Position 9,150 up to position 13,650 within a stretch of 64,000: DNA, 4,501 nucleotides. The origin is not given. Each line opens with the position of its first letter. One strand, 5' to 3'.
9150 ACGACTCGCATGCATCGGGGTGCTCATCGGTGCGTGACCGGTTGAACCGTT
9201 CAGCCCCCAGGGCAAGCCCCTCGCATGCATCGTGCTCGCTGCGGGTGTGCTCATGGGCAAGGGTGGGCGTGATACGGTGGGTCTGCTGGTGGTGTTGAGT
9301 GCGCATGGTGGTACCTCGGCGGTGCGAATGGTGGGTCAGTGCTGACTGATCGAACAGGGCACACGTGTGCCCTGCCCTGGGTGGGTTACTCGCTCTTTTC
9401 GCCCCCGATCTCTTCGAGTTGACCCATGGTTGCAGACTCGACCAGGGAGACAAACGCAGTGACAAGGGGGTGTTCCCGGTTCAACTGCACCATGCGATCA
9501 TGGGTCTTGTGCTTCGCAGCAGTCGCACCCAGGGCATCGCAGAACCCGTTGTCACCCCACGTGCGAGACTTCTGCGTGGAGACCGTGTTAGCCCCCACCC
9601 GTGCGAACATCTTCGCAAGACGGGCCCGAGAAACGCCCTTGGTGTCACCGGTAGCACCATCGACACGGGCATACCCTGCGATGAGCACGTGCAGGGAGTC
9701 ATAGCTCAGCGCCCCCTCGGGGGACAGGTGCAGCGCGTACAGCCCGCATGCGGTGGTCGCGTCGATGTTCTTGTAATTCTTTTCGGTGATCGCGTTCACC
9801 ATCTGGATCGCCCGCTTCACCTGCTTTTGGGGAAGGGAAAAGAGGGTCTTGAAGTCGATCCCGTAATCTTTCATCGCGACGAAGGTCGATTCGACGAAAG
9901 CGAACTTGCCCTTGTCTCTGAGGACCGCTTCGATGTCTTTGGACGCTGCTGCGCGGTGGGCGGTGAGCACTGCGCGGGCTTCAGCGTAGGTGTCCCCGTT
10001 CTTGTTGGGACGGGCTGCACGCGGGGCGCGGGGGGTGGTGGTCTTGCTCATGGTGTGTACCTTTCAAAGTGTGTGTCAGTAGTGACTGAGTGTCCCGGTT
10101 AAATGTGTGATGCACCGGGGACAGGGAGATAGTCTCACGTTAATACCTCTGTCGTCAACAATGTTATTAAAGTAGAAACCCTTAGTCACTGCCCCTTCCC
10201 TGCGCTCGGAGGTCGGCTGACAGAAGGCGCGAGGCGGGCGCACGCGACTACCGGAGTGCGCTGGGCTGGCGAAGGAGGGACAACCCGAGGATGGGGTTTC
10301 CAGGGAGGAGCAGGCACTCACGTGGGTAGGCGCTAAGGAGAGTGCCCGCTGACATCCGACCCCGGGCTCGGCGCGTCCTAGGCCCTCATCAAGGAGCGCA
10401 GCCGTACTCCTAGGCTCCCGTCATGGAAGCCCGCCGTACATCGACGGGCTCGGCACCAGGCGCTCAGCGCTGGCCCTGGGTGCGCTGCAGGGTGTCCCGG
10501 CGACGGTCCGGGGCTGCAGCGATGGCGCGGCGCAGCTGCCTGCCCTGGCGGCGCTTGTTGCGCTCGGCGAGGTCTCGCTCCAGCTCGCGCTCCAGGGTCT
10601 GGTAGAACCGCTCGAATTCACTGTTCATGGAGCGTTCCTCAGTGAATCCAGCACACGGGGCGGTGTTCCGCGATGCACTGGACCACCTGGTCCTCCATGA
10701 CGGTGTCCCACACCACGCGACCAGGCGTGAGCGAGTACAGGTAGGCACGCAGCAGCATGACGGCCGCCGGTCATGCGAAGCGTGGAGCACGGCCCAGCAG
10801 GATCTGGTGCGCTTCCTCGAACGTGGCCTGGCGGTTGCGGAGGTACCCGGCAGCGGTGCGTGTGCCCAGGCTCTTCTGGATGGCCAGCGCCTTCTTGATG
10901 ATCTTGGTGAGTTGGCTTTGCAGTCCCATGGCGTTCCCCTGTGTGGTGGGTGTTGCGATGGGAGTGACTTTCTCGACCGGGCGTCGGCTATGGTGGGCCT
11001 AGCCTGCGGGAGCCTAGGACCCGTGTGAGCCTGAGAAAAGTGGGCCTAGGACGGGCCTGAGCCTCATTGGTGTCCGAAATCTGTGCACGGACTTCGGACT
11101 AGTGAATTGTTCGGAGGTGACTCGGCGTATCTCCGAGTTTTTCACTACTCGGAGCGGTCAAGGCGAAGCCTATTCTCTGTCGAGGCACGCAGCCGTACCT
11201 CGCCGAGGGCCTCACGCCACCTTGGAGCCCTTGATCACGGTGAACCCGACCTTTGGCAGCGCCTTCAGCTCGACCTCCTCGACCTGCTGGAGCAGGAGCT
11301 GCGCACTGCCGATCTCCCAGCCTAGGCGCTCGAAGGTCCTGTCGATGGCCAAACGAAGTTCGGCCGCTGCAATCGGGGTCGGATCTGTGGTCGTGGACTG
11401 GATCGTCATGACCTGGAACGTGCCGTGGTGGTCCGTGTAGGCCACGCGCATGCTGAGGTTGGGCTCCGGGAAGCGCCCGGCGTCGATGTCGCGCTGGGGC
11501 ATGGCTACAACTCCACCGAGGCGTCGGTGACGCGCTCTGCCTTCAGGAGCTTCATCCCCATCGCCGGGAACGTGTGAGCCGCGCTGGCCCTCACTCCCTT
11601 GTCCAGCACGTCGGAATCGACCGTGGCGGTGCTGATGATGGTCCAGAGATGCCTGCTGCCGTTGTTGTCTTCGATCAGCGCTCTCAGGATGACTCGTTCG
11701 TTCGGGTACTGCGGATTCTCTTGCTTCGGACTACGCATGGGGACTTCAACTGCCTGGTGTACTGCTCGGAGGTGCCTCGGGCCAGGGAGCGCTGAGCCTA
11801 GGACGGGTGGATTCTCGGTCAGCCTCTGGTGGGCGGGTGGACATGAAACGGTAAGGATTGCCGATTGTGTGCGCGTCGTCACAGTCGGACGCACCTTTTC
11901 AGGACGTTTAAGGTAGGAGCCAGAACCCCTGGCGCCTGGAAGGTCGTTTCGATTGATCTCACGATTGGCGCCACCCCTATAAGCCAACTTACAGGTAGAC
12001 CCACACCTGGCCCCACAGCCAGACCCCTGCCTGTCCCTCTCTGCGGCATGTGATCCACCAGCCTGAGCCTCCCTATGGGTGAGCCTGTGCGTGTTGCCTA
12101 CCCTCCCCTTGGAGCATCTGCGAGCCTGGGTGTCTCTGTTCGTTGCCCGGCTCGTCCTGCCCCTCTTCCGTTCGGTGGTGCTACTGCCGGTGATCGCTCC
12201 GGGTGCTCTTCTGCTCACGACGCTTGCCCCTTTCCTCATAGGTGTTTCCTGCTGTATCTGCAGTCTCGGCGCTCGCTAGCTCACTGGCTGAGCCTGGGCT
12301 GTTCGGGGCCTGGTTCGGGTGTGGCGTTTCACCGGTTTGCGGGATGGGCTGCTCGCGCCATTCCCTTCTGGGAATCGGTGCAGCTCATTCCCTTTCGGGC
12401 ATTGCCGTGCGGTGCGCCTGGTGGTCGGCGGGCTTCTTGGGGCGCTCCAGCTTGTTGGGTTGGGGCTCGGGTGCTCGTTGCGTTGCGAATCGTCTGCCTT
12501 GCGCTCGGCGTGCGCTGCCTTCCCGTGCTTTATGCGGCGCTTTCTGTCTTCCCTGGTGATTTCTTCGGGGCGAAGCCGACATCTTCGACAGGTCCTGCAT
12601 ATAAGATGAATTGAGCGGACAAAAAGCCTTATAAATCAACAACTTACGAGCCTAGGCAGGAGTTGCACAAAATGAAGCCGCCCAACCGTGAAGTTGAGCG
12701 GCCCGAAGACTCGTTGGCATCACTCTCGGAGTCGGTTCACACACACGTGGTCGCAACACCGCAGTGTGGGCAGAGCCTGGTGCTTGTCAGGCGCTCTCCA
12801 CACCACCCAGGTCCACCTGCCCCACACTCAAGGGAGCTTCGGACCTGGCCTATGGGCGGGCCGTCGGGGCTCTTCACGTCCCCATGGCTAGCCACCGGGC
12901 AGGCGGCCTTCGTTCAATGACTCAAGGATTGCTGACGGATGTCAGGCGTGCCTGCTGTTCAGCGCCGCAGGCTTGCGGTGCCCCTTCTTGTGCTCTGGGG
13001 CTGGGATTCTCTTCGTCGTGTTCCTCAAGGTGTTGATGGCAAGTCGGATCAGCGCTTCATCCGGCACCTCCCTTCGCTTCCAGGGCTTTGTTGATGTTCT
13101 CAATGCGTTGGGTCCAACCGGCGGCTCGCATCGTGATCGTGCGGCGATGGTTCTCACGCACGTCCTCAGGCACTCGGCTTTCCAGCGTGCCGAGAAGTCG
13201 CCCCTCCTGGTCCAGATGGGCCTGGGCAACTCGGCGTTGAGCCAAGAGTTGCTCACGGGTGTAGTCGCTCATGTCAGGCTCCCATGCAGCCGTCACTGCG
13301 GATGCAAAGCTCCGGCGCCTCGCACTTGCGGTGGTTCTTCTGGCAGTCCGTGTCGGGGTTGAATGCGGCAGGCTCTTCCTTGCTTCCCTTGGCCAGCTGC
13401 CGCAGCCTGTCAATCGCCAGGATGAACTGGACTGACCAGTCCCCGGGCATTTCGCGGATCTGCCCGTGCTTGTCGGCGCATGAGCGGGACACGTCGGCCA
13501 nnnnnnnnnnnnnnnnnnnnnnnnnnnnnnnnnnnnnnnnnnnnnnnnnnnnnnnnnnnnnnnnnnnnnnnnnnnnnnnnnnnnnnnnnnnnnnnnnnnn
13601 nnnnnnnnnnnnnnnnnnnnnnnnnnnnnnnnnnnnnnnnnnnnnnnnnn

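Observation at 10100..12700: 2.6-kb low-coding region with iteron-like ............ repeats, an AT-rich patch and fragmented small ORFs: candidate origin or immunity/regulatory region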

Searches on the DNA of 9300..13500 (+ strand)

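Call 4: search_dna_similar(query=window:9300-13500:+, collection=phages, mode=near, max_rows=30)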
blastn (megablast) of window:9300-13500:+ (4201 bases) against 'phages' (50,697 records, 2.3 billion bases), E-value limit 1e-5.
No match.

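Call 94: search_rna_families(source=window, start=9900, end=13200, threshold=evalue, max_evalue=1)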
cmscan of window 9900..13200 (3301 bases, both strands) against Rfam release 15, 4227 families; matches with E-value up to 1: 0.
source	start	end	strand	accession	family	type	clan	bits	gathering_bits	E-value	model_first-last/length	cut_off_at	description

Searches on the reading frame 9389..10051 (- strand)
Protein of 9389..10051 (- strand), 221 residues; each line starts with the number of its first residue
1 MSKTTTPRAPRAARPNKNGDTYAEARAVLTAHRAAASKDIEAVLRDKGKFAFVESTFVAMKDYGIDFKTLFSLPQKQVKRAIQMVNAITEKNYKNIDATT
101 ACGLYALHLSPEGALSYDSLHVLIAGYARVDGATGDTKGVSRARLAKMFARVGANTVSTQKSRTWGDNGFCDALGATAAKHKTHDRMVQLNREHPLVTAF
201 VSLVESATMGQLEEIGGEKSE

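Call 18: search_protein_families(library=phrogs, max_evalue=0.01, proteins=[window:9389-10051:-])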
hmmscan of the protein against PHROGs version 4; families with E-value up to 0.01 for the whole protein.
window:9389-10051:- (221 aa): 0 families

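Call 19: search_protein_families(library=pfam, max_evalue=0.01, proteins=[window:9389-10051:-])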
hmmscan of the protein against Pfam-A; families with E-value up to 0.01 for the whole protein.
window:9389-10051:- (221 aa): 0 families

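Call 24: find_related_loci(query=window:9389-10051:-, collection=viral_contigs, flank=10000)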
Query window:9389-10051:- (221 aa) in viral_contigs; peptide patterns used: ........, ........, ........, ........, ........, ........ (x = any residue, [..] = any of these).
4 stretches matched a pattern, but none encodes a relative of the query by tblastn (E <= 1e-3).

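Call 30: search_solved_structures(query=window:9389-10051:-, max_evalue=1)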
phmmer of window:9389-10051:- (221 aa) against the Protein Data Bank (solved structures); distinct sequences matched with E-value up to 1: 0.

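Call 52: find_homologous_proteins(query=window:9389-10051:-, max_evalue=0.001)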
Query window:9389-10051:- (221 aa): 11 proteins with E <= 0.001 among 629 candidates.
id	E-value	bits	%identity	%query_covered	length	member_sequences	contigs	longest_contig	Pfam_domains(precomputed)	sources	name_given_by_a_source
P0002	3.3e-140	482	100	100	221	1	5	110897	-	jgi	jgi:hypothetical protein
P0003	3.8e-112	391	81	100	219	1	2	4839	-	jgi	jgi:hypothetical protein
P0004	1.1e-99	350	75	94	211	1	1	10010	-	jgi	jgi:hypothetical protein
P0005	3.9e-77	276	62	93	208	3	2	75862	-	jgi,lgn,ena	jgi:hypothetical protein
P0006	1.1e-74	268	62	91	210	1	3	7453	-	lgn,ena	-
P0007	2.2e-71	257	62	89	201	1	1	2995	-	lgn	-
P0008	1.3e-67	245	57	91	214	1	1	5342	-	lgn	-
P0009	3.4e-66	241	56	90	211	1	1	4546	-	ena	-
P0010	6.4e-66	240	58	93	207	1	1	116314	-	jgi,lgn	jgi:hypothetical protein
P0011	1.3e-65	239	57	90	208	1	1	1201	-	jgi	jgi:predicted ThiF/HesA family dinucleotide-utilizing enzyme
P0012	4.1e-58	214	53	91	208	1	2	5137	-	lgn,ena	-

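Call 53: find_encoding_contigs(protein=P0004, flank=10000, max_places=2)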
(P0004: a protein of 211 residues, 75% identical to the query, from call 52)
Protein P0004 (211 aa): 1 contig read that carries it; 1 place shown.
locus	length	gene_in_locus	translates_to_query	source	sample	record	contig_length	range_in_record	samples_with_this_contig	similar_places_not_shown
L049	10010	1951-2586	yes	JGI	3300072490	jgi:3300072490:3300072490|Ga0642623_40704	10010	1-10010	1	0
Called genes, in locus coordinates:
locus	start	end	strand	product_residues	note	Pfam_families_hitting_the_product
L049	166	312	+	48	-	-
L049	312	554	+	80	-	-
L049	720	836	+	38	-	-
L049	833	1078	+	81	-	-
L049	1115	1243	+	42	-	-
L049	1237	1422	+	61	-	-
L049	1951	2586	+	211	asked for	-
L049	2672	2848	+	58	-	-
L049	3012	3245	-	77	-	-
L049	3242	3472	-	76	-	-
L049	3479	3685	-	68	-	-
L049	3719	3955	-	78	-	PF24623:Phage_zn_bind_8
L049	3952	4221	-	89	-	-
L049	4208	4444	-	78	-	-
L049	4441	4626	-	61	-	-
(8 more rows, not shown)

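Call 54: find_encoding_contigs(protein=P0005, flank=10000, max_places=2)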
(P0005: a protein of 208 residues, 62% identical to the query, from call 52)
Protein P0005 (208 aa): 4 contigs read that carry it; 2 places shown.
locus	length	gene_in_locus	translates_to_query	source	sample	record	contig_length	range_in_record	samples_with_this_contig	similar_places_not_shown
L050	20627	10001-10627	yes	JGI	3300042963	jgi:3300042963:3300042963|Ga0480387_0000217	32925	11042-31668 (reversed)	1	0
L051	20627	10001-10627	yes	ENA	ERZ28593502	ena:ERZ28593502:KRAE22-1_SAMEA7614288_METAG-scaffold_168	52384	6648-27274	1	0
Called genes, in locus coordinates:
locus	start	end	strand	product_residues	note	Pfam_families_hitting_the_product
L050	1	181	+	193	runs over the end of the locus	-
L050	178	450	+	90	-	-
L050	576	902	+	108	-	-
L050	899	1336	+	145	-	-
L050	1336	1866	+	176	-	PF07589:PEP_exosort_dom (weak)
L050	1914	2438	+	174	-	-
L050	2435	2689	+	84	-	-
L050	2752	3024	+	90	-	-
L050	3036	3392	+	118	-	-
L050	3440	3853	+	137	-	-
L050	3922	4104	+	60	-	-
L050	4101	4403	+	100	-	-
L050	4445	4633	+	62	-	-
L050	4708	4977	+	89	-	-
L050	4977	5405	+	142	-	-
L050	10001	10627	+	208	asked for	-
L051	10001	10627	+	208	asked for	-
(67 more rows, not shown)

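Call 55: find_encoding_contigs(protein=P0010, flank=10000, max_places=2)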
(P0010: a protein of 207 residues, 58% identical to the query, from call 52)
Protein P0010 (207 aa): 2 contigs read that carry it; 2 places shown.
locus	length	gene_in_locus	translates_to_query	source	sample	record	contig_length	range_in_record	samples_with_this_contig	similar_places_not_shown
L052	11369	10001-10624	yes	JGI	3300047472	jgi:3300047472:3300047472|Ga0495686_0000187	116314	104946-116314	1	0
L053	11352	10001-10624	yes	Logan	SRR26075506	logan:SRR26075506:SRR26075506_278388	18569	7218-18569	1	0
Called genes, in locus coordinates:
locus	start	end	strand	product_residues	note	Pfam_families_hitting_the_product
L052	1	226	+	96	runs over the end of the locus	-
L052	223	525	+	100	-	-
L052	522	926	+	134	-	-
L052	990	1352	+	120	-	-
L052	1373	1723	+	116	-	-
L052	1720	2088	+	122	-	-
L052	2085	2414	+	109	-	-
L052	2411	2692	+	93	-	-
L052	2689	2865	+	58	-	-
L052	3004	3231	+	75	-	-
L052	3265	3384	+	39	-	-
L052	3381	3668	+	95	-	-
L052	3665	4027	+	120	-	PF19698:DUF6197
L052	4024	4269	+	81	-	-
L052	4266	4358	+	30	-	-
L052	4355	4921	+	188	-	-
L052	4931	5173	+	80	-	-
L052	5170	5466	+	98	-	-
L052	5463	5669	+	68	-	-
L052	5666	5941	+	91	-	-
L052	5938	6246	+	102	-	-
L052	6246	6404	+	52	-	-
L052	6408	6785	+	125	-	-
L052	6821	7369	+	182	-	-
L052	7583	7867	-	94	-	-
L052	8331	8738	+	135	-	-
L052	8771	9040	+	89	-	-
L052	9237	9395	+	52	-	-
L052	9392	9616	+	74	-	-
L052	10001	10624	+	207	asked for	-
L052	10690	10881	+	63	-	-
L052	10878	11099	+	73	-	-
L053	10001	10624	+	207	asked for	-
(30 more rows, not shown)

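Call 70: predict_structure(alignment_id=A5)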
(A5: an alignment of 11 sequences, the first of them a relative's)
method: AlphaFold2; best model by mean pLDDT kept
length: 221 residues; sequences in the alignment: 11
mean_pLDDT: 80.3   pTM: 0.80
mean pLDDT of the five models: 80.3, 79.0, 78.0, 78.0, 77.0
residues with pLDDT >= 90: 101; 70-90: 62; 50-70: 36; < 50: 22
segments of 3 or more residues with pLDDT < 50: 1-16
pLDDT, mean of each block of 10 residues (from residue 1): 43 52 94 96 95 96 92 95 96 88 89 86 65 54 63 54 84 90 83 95 88 72 27
secondary structure, 60 per line:
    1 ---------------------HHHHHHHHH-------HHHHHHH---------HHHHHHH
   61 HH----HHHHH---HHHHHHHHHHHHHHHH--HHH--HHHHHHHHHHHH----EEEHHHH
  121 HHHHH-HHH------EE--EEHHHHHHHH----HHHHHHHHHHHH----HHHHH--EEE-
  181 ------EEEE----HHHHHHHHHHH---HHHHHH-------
elements in order: H22-30 H38-44 H54-62 H67-71 H75-90 H98-109 E114-116 H117-125 H142-149 H154-165 H170-174 E177-179 E187-190 H195-205 H209-214

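Call 81: fold_search(model_id=the predicted structure, library=viral)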
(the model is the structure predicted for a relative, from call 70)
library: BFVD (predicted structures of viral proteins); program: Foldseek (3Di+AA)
matches with E <= 10: 161; with E <= 0.001: 0
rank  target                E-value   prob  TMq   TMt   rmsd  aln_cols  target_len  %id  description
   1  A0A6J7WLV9            2.2e-03  1.00  0.51  0.57   6.5       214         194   14  Uncharacterized protein [uncultured Caudovirales phage]
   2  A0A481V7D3            6.2e-02  0.57  0.29  0.07  20.7       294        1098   11  Plasmid replication protein [Halobacterium phage ChaoS9]
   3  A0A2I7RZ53            7.8e-01  0.35  0.22  0.45   7.8       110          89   11  (no name in the UniProt tables at hand)
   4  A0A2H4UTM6            8.6e-01  0.03  0.14  0.14  22.1       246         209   10  Uncharacterized protein [Bodo saltans virus]
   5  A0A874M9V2            9.1e-01  0.21  0.24  0.39  10.3       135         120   13  Uncharacterized protein [Synechococcus phage S-SRP01]
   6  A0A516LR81            9.1e-01  0.14  0.26  0.21  14.7       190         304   12  (no name in the UniProt tables at hand)
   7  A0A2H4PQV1            9.5e-01  0.14  0.26  0.16   9.2       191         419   10  (no name in the UniProt tables at hand)
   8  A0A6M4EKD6            9.5e-01  0.04  0.16  0.07  16.6       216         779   10  DNA-directed RNA polymerase [Synechococcus phage S-SBP1]
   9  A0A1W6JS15            1.4e+00  0.05  0.19  0.10  16.9       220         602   14  Tail length tape-measure protein 1 [Salmonella phage SE1Kor]
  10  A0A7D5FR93            1.7e+00  0.03  0.17  0.11  15.4       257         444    9  Tape measure protein [Gordonia phage Magel]
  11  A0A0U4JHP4            1.8e+00  0.13  0.20  0.23   9.3       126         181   15  Uncharacterized protein [Arthrobacter phage Joann]
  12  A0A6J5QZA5            2.0e+00  0.16  0.20  0.14   7.6       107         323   17  Uncharacterized protein [uncultured Caudovirales phage]
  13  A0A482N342            2.0e+00  0.03  0.18  0.15  14.8       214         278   15  (no name in the UniProt tables at hand)
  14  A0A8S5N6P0            2.1e+00  0.10  0.20  0.19  13.2       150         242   13  Helix-turn-helix domain protein [Myoviridae sp. ctsip2]
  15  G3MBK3                2.2e+00  0.18  0.26  0.48   6.0       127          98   12  Gp137 [Bacillus phage G]
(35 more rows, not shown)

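Call 82: search_dna_similar(query=window:9389-10051:-, collection=phages, mode=protein, max_evalue=0.001, max_rows=15)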
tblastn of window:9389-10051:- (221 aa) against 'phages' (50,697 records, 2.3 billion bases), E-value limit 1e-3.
No match.

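Call 93: search_dna_similar(query=window:9389-10051:-, collection=plasmids, mode=protein, max_evalue=0.01, max_rows=15)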
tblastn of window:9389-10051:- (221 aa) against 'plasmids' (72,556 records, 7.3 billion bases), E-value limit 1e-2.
Records with a match: 2; places in all: 2; records where one place covers at least 80% of the query: 0.
Best place of each record, by identity: <60% 2.
By first word of the organism name: Cupriavidus 2.
By predicted mobility (MOB-suite, as given by PLSDB): non-mobilizable 2.
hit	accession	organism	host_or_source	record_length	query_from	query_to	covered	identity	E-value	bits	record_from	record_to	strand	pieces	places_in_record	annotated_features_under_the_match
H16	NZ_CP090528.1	Cupriavidus metallidurans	cell sulture,soil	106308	69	218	68%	29.8%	2e-5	52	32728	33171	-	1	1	hypothetical protein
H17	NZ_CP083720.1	Cupriavidus metallidurans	pure culture,activated sludge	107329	69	218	68%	29.8%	2e-5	52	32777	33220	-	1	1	hypothetical protein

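Call 95: get_annotated_region(hit=H16, flank=12000)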
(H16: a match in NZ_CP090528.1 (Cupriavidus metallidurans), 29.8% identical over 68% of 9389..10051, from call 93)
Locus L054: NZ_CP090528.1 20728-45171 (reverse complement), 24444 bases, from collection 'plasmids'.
description: Cupriavidus metallidurans strain ZM16 plasmid unnamed, complete sequence
organism: Cupriavidus metallidurans (NCBI taxid 119219)
taxonomy: Bacteria; Pseudomonadota; Betaproteobacteria; Burkholderiales; Burkholderiaceae; Cupriavidus; Cupriavidus metallidurans
host: -; source: cell sulture,soil; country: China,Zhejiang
typing (MOB-suite, as given by PLSDB): non-mobilizable
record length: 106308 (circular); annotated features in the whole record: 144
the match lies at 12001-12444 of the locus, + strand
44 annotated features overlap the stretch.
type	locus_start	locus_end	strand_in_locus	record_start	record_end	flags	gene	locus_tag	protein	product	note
CDS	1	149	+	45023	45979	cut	-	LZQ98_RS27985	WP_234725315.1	hypothetical protein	-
CDS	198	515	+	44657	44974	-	-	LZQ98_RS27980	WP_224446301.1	hypothetical protein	-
CDS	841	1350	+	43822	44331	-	-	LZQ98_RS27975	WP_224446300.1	hypothetical protein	-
CDS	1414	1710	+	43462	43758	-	-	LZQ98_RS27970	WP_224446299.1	hypothetical protein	-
CDS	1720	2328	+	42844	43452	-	-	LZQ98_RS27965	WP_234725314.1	hypothetical protein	-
CDS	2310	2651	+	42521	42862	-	-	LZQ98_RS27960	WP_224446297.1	hypothetical protein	-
CDS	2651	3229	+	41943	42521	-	-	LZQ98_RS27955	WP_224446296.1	hypothetical protein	-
CDS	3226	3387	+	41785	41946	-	-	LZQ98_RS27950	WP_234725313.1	hypothetical protein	-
CDS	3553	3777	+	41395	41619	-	-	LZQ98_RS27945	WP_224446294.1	hypothetical protein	-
CDS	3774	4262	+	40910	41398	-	-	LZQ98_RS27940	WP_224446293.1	hypothetical protein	-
CDS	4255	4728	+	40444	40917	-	-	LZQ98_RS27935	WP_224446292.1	zinc-finger-containing protein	-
CDS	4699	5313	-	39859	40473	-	coaE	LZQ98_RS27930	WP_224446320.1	dephospho-CoA kinase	GO:0015937 - coenzyme A biosynthetic process [Evidence IEA]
CDS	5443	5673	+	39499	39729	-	-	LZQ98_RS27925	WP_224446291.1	hypothetical protein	-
CDS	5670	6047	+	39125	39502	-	-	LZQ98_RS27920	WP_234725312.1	hypothetical protein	-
CDS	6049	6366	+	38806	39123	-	-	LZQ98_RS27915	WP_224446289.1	hypothetical protein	-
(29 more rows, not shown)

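Call 114: search_protein_families(library=ncbifam, max_evalue=0.01, proteins=[window:9389-10051:-])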
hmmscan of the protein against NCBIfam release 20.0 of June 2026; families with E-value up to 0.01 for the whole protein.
window:9389-10051:- (221 aa): 0 families

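Call 116: find_related_loci(query=A5, collection=genome_contigs, flank=6000)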
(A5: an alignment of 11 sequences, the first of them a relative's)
Query A5 (221 aa) in genome_contigs; peptide patterns used: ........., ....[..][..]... (x = any residue, [..] = any of these).
22 stretches matched a pattern; 1 encode a relative of the query (tblastn E <= 1e-3); 1 distinct loci.
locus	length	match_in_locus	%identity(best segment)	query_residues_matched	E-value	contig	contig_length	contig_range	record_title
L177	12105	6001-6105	46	61-95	5e-5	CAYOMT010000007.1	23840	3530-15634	MAG TPA_asm: uncultured bacterium isolate SRP200132_co2_286 genome assembly, contig: NODE_1655_length_23840_cov_10.42968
